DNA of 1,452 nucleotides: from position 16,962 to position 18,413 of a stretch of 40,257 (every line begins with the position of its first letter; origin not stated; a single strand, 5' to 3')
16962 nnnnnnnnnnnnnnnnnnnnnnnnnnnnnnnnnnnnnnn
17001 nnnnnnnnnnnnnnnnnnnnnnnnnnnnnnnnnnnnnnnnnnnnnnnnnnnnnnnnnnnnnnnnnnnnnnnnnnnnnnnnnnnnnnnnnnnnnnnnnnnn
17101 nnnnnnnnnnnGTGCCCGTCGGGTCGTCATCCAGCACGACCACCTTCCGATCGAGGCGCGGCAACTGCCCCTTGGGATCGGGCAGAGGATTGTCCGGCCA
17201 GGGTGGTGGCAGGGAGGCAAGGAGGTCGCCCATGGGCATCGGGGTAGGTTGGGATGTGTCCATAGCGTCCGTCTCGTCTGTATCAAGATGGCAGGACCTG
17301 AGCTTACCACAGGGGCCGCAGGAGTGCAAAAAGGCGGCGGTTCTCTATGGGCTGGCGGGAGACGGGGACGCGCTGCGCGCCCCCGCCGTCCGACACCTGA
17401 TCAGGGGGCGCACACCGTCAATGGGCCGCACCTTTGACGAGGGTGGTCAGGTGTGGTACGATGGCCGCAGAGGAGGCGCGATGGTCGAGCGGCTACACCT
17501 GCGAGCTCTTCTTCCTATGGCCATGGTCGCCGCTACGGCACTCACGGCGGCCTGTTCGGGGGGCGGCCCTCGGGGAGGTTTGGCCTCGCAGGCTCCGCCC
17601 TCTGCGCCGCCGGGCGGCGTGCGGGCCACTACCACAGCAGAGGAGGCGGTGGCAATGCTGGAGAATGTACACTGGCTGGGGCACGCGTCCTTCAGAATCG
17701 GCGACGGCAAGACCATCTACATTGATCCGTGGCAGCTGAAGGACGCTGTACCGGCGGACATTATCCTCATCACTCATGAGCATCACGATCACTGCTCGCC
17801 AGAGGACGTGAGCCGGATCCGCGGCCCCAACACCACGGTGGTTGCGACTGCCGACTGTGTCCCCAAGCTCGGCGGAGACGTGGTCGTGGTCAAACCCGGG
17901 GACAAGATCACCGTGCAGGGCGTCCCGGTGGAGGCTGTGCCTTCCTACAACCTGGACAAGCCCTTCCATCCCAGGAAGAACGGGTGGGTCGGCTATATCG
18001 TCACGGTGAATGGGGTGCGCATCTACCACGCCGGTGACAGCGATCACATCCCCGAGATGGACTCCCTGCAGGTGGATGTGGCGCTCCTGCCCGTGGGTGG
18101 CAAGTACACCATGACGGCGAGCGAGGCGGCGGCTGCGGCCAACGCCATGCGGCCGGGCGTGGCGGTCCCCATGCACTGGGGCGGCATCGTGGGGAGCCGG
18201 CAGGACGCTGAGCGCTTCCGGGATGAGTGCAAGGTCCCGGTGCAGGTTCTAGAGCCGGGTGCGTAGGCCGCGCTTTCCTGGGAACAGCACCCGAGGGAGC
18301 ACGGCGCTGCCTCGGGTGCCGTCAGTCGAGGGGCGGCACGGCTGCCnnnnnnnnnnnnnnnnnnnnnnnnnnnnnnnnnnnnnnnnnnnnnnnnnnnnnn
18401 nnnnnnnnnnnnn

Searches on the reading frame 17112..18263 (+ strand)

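Call 59: search_protein_families(library=pfam, proteins=[window:17112-18263:+], max_evalue=0.00001)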
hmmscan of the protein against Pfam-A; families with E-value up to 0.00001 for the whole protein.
window:17112-18263:+ (384 aa): 2 families
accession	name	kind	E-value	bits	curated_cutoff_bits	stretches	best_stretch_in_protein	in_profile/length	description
PF13483.12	Lactamase_B_3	-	1.2e-33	116.8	24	1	186-355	2-160/160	Beta-lactamase superfamily domain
PF12706.13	Lactamase_B_2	-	2.3e-21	76.8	27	1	206-356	21-200/200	Beta-lactamase superfamily domain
